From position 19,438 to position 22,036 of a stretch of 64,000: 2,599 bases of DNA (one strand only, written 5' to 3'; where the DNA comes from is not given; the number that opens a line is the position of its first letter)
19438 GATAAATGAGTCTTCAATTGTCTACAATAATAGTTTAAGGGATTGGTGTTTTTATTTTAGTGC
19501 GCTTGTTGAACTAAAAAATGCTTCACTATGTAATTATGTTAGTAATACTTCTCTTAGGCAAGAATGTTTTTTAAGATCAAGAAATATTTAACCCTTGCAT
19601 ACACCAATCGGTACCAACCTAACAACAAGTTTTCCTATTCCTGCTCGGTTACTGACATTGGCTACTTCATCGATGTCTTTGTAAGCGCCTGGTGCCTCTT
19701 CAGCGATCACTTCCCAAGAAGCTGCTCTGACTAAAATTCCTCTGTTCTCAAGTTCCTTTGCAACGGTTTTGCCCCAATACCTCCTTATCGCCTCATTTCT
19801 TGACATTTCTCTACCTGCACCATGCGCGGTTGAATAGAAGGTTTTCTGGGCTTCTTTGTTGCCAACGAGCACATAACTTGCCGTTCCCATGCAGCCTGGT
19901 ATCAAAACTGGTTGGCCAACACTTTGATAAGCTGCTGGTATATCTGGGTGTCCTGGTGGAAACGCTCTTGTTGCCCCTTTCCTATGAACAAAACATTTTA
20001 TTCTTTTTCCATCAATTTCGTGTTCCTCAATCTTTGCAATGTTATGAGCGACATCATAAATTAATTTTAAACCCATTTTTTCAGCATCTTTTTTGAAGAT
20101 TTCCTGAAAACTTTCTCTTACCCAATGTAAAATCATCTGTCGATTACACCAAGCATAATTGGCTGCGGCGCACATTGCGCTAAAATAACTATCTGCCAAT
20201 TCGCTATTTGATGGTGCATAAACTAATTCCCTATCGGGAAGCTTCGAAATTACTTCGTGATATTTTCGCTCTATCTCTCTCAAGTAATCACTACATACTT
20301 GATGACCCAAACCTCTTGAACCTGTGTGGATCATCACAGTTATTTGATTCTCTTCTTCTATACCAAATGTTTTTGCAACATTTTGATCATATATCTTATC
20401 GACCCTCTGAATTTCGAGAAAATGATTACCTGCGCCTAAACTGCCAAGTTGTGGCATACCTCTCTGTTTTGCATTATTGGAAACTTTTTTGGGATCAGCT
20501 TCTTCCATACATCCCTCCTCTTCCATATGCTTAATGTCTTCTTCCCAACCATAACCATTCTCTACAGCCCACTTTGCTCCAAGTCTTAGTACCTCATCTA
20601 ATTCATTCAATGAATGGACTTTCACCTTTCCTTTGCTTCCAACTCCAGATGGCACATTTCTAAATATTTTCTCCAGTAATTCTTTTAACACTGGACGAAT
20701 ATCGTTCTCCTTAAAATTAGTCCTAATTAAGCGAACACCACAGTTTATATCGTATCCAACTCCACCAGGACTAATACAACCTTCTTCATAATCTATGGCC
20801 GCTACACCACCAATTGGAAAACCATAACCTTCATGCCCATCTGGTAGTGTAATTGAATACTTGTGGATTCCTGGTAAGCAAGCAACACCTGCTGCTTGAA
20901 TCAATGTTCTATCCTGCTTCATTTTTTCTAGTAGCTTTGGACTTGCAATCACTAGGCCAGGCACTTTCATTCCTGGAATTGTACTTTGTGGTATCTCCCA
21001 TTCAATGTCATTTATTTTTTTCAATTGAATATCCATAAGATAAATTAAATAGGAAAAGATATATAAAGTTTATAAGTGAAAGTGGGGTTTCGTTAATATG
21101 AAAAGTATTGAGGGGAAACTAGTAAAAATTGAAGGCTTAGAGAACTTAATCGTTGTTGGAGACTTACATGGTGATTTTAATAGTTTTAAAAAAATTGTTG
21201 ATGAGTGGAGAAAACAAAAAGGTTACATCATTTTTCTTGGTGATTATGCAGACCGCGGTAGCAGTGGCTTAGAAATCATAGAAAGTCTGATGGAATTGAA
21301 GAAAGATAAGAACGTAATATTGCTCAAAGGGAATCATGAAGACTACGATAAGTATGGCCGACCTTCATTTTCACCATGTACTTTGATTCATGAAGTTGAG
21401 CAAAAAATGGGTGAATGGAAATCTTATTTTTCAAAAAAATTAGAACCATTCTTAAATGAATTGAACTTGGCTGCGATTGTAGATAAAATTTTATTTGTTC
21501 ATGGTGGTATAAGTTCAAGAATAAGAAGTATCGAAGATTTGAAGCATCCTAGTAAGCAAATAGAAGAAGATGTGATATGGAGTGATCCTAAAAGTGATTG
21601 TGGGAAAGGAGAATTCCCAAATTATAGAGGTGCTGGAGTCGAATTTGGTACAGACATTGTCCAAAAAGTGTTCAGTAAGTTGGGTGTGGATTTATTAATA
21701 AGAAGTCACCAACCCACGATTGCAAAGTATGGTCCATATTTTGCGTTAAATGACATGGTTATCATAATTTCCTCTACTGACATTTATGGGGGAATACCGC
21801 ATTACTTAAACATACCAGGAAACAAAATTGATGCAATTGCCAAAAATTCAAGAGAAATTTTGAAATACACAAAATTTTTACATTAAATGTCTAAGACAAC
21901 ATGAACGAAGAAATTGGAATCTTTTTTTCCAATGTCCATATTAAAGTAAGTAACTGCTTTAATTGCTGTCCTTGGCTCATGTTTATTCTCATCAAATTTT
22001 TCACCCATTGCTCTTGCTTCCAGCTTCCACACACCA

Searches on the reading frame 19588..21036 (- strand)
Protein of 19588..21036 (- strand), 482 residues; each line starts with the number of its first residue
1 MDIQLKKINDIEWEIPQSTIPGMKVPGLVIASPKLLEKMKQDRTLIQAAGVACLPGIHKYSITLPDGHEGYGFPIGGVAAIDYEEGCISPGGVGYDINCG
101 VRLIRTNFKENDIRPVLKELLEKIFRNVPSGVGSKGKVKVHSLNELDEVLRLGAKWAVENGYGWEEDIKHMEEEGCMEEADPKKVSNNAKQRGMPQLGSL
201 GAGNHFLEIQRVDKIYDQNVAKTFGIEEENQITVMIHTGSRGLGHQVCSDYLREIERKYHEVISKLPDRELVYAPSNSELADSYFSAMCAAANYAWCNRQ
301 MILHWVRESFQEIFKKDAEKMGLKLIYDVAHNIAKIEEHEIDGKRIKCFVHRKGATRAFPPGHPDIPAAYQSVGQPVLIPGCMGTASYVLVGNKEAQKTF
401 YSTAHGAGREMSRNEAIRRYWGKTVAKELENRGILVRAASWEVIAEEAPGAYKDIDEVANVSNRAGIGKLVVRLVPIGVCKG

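Call 72: find_related_loci(query=window:19588-21036:-, collection=metagenome_contigs, flank=8000)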
Query window:19588-21036:- (482 aa) in metagenome_contigs; peptide patterns used: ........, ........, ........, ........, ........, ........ (x = any residue, [..] = any of these).
324 stretches matched a pattern; 236 encode a relative of the query (tblastn E <= 1e-3); the best 80 are kept; 80 distinct loci.
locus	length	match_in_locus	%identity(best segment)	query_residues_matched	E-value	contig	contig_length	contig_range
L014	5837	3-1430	82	6-482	0e+0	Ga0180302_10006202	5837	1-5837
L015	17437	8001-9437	77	3-482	0e+0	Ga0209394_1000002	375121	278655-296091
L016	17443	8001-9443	72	3-482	0e+0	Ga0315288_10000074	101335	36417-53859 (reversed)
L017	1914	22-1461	67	3-482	0e+0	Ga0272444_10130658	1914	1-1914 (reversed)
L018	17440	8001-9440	66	3-482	0e+0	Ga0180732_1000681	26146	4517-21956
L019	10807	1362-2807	70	2-482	0e+0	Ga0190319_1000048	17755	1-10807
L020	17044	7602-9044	64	3-482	0e+0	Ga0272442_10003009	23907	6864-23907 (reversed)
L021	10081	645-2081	65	3-482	0e+0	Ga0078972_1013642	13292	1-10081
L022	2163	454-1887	63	4-482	0e+0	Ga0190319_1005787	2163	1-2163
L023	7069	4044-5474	65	4-482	0e+0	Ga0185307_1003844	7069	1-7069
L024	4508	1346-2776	63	4-482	0e+0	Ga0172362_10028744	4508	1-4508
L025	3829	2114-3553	62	1-482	0e+0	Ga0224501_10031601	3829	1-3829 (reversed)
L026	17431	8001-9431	63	4-482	0e+0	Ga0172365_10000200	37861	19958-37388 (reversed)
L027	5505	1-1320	66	44-482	0e+0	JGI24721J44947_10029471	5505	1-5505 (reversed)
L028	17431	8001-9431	63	4-482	0e+0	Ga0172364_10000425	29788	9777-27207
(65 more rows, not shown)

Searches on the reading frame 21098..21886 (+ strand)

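Call 80: search_protein_families(library=ncbifam, proteins=[window:21098-21886:+], max_evalue=0.1)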
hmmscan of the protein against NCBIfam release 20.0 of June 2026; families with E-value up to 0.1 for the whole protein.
window:21098-21886:+ (262 aa): 8 families
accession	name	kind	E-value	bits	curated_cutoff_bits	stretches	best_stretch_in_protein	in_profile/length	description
NF001204.0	PRK00166.1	equivalog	8.6e-08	31.8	176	1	18-81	4-67/276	symmetrical bis(5'-nucleosyl)-tetraphosphatase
NF010148.0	PRK13625.1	equivalog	1.4e-05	24.8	340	1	19-114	5-109/245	bis(5'-nucleosyl)-tetraphosphatase PrpE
TIGR04075.1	bacter_Pnkp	equivalog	2.8e-05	22.5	750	1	40-141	221-326/851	polynucleotide kinase-phosphatase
NF008516.0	PRK11439.1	equivalog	0.0004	20.4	326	1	15-82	17-82/218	protein-serine/threonine phosphatase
NF007425.0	PRK09968.1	equivalog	0.0037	17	332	1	12-82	12-80/218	protein-serine/threonine phosphatase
TIGR00024.1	SbcD_rel_arch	hypoth_equivalog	0.0046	16.7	115.2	1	11-83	56-101/224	putative phosphoesterase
TIGR04123.1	P_estr_lig_assc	hypoth_equivalog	0.0054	16.1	150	1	21-82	47-110/207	ligase-associated DNA damage response endonuclease PdeM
NF043030.1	T4SS_Wip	domain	0.028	13.5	300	1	26-81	67-126/330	Dot/Icm T4SS effector Wip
